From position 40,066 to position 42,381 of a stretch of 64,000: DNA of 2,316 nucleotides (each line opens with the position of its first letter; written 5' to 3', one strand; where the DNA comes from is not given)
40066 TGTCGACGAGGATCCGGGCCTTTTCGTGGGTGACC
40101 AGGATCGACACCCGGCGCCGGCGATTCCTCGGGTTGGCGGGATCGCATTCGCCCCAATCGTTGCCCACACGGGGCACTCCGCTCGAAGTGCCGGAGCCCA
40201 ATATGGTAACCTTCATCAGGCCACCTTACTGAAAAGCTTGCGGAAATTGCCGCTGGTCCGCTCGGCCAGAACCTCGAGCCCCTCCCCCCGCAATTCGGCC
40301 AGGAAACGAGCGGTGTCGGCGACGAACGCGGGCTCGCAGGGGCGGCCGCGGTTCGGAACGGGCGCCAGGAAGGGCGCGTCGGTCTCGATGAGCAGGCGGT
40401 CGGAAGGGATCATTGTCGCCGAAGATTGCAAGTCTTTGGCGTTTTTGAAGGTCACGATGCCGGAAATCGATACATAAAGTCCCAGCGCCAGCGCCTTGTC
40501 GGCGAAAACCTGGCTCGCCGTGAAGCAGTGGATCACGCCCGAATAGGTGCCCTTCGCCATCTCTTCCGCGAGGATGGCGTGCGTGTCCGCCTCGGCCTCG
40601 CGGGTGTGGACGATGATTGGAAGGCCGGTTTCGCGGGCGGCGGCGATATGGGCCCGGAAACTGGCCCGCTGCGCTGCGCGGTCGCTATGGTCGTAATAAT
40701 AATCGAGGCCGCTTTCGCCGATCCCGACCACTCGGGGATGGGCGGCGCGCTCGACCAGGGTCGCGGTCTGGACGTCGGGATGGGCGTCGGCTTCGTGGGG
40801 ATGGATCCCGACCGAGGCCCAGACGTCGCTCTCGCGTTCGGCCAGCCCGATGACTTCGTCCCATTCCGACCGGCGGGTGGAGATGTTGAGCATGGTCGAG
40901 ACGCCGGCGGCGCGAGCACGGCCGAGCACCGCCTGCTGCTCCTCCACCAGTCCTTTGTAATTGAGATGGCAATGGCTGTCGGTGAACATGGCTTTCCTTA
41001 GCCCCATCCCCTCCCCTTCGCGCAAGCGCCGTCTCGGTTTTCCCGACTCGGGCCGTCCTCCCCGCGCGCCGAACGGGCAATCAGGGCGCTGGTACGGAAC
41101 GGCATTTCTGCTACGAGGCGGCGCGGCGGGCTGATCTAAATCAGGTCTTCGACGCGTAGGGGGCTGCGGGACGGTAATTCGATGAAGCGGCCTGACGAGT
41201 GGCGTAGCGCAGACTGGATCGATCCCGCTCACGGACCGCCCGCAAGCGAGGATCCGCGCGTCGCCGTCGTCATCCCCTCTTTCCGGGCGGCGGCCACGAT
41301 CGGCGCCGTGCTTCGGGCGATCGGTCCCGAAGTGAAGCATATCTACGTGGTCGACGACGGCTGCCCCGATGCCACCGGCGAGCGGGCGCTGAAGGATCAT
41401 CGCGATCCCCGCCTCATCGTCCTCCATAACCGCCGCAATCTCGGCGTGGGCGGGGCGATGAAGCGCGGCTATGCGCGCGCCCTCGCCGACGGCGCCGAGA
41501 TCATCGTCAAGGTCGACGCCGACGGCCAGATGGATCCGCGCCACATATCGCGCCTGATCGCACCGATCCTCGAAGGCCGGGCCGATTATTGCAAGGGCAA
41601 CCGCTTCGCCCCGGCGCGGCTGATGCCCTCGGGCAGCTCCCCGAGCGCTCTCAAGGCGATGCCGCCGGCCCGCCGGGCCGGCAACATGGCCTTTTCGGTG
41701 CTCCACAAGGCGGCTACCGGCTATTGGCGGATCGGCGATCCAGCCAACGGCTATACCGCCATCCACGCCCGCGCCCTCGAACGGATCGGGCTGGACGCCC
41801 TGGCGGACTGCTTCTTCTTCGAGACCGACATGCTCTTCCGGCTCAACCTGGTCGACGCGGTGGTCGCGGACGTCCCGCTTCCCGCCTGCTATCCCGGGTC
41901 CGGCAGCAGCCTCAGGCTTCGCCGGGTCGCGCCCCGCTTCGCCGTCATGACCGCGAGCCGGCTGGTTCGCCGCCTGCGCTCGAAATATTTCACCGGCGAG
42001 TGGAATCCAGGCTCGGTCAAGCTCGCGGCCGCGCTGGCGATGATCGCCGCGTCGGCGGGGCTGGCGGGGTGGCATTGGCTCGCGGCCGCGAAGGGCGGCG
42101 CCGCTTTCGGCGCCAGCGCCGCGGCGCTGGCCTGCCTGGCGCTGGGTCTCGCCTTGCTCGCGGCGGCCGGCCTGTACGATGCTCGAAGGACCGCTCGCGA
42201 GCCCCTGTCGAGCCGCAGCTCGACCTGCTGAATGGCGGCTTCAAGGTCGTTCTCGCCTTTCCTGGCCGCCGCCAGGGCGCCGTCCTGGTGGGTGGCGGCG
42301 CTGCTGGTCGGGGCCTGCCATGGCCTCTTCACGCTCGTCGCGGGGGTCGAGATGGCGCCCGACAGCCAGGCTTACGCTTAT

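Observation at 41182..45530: Compact translationally coupled GT2 / GT-C-like / deacetylase / GNAT module lying antiparallel between tatD and metG, with ArnC-ArnD-ArnT-like logic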

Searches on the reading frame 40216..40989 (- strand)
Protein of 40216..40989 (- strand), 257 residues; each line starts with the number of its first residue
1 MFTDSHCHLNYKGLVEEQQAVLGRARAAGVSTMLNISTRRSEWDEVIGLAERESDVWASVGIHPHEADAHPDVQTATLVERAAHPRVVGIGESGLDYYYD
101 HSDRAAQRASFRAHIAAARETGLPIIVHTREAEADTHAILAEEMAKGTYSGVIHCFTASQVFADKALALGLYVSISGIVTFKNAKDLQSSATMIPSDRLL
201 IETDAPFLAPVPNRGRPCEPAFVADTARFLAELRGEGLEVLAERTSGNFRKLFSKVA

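Call 27: find_related_loci(query=window:40216-40989:-, collection=metagenome_contigs, flank=7000)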
Query window:40216-40989:- (257 aa) in metagenome_contigs; peptide patterns used: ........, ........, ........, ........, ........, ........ (x = any residue, [..] = any of these).
600 stretches matched a pattern (row limit reached: there are more); 552 encode a relative of the query (tblastn E <= 1e-3); the best 80 are kept; 80 distinct loci.
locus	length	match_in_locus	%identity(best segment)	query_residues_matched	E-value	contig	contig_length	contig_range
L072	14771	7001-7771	93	1-257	7e-161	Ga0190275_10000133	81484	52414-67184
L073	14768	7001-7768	89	1-256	5e-153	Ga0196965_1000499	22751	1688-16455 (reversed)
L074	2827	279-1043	82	1-255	4e-150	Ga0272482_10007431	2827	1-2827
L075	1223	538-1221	92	1-228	2e-155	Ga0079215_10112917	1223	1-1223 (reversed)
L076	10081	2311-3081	80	1-257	3e-140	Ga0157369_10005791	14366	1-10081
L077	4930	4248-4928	91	1-227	2e-141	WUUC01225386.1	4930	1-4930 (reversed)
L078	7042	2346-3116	79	1-257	2e-138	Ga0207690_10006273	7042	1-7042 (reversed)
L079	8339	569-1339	80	1-257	8e-137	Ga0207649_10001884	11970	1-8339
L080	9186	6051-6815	79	1-255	8e-137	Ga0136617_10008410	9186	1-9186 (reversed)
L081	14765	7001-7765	76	1-255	2e-136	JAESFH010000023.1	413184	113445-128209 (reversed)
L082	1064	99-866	76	1-256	6e-149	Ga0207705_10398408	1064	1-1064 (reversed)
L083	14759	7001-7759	79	1-253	2e-134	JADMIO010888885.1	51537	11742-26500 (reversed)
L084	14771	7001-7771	77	1-257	4e-134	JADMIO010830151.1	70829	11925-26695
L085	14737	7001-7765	77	1-255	6e-134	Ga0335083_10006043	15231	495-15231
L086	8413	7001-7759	79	1-253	6e-134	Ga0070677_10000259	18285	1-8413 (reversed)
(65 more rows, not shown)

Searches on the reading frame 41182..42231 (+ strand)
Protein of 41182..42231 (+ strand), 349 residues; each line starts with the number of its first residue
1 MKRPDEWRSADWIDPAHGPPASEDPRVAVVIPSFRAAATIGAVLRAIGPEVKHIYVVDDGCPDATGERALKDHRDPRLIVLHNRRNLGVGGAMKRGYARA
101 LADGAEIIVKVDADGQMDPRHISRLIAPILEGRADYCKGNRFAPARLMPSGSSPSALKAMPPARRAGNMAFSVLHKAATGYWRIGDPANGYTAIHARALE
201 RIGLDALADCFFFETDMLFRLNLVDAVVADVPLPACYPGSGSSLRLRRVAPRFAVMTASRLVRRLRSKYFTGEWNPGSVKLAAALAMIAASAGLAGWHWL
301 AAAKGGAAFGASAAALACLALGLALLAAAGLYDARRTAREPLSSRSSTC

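Call 4: search_protein_families(library=pfam, proteins=[window:41182-42231:+], max_evalue=0.1)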
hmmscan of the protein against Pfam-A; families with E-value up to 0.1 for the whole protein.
window:41182-42231:+ (349 aa): 3 families
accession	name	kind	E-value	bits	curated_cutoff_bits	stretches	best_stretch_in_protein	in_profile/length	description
PF00535.33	Glycos_transf_2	-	8.1e-18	65.3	23.3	1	29-143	2-117/168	Glycosyl transferase family 2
PF13641.12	Glyco_tranf_2_3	-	2.1e-05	25.1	27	1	25-129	1-111/230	Glycosyltransferase like family 2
PF13704.12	Glyco_tranf_2_4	-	0.016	16.1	27.5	1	50-114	18-81/98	Glycosyl transferase family 2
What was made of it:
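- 41182..42231 (+): g1: a GT2 glycosyltransferase of 349 aa. It is the predicted polyprenyl-phosphate HexNAc synthase, of the GtrB/DPMS/ArnC/PpgS class. PF00535 at 8e-18 (call 4).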

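Call 5: search_protein_families(library=ncbifam, proteins=[window:41182-42231:+], max_evalue=0.1)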
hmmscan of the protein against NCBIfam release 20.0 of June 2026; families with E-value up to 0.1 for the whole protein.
window:41182-42231:+ (349 aa): 15 families
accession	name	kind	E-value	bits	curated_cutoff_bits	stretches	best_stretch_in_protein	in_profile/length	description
TIGR04182.1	glyco_TIGR04182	equivalog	9.3e-14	51.5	325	1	27-233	2-188/293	S-layer glycoprotein N-glycosyltransferase AglJ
NF058614.1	PPMAGASynPpgS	equivalog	9.8e-14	51.3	370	1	27-148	2-120/226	polyprenyl-phospho-N-acetylgalactosaminyl synthase PpgS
TIGR03937.1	PgaC_IcaA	equivalog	5.6e-08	32.2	422.3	1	18-129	38-150/407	poly-beta-1,6-N-acetyl-D-glucosamine synthase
NF010496.0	PRK13915.1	equivalog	8.8e-08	31.6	262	1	21-139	27-153/307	glucosyl-3-phosphoglycerate synthase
NF050113.1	gal_furan_GlfT1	equivalog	4.4e-06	26.2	330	1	48-122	25-97/290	galactofuranosyltransferase GlfT1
NF041865.1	EpsU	equivalog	5e-06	25.8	700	1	28-122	42-140/394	exopolysaccharide biosynthesis GT2 family glycosyltransferase EpsU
TIGR03469.1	HpnB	hypoth_equivalog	3.1e-05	23.2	379.25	1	6-132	22-163/386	hopene-associated glycosyltransferase HpnB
TIGR04242.1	nodulat_NodC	equivalog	0.00017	20.7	550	1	21-128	44-155/395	chitooligosaccharide synthase NodC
NF007986.1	PRK10714.1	equivalog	0.00053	19.1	529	1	27-131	8-117/316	undecaprenyl-phosphate 4-deoxy-4-formamido-L-arabinose transferase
NF041875.1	EPS_EpsD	equivalog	0.00056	19.4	370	1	28-124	2-99/325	exopolysaccharide biosynthesis glycosyltransferase EpsD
NF007482.0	PRK10073.1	equivalog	0.0013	17.8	423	1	23-136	4-117/334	glycosyltransferase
NF053846.1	glyco_with_XrtP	equivalog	0.0031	16.2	520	1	41-129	57-158/440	XrtP-associated glycosyltransferase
NF041391.1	DPhHxTase_Halo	equivalog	0.0046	16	375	1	36-202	6-153/213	dolichyl-phosphate hexose transferase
NF047683.1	TeichurnBiosyTuaG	equivalog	0.027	14.1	400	1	23-126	4-108/252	teichuronic acid biosynthesis protein TuaG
TIGR01556.1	rhamnosyltran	subfamily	0.03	13.5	200.55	1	41-124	11-93/281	rhamnosyltransferase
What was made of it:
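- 41182..42231 (+): The best NCBIfam matches are AglJ and PpgS, about 51 bits each and below cutoff (call 5).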

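Call 24: search_solved_structures(query=window:41182-42228:+, max_evalue=0.001)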
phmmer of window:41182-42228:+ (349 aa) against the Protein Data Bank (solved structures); distinct sequences matched with E-value up to 0.001: 3.
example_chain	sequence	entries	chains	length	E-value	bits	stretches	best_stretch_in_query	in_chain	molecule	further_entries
5mlz_A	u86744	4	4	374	2.8e-06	30.1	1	25-206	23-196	Dolichol monophosphate mannose synthase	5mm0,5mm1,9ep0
9bhc_C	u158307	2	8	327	0.00011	24.8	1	26-132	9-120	Undecaprenyl-phosphate 4-deoxy-4-formamido-L-arabinose transferase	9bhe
8vxh_A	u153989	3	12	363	0.00013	24.6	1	26-132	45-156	Undecaprenyl-phosphate 4-deoxy-4-formamido-L-arabinose transferase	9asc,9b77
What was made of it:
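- The nearest relatives of g1 all use polyprenyl phosphate acceptors (calls 5, 24).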

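Call 55: search_solved_structures(query=window:41182-42228:+, max_evalue=0.001, show_alignments=2)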
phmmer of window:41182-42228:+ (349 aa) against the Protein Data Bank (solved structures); distinct sequences matched with E-value up to 0.001: 3.
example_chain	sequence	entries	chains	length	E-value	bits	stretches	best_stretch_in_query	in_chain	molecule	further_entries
5mlz_A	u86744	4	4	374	2.8e-06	30.1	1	25-206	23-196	Dolichol monophosphate mannose synthase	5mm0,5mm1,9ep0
9bhc_C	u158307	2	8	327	0.00011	24.8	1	26-132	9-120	Undecaprenyl-phosphate 4-deoxy-4-formamido-L-arabinose transferase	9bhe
8vxh_A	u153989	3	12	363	0.00013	24.6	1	26-132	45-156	Undecaprenyl-phosphate 4-deoxy-4-formamido-L-arabinose transferase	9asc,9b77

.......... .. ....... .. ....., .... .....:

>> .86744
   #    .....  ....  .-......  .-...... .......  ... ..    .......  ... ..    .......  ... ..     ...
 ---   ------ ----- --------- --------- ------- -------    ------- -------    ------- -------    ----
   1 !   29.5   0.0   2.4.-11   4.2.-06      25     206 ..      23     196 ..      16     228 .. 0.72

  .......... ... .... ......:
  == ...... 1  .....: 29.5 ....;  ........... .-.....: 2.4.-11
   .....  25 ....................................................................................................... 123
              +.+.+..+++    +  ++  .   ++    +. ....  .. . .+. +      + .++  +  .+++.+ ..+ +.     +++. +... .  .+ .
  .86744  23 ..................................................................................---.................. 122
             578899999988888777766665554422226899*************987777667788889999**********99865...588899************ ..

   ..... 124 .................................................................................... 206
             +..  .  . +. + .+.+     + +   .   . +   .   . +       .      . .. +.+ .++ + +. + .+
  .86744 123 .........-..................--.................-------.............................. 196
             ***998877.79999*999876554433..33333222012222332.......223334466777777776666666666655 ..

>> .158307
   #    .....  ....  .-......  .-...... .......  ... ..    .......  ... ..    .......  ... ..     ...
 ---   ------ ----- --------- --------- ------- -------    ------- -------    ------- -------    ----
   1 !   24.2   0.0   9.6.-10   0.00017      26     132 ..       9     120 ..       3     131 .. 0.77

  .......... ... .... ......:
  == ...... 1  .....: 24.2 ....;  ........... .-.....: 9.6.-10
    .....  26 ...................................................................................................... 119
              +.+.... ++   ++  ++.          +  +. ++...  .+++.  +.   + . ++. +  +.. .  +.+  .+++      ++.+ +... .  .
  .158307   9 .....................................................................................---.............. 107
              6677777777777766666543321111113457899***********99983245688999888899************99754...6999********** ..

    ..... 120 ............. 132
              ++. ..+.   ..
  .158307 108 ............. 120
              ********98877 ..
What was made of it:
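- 41182..42231 (+): The best PDB sequence matches are DPMS 5mlz (2.8e-6) and ArnC (1e-4), with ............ aligned to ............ and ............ (calls 24, 55).
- On Three-component periplasmic glycosylation system: DAD-x-Q-x-x-P aligns with DPMS and ArnC (call 55).
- It carries the shared DAD-x-Q-x-x-P motif and has DPMS and ArnC as its closest solved relatives (calls 24, 55).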
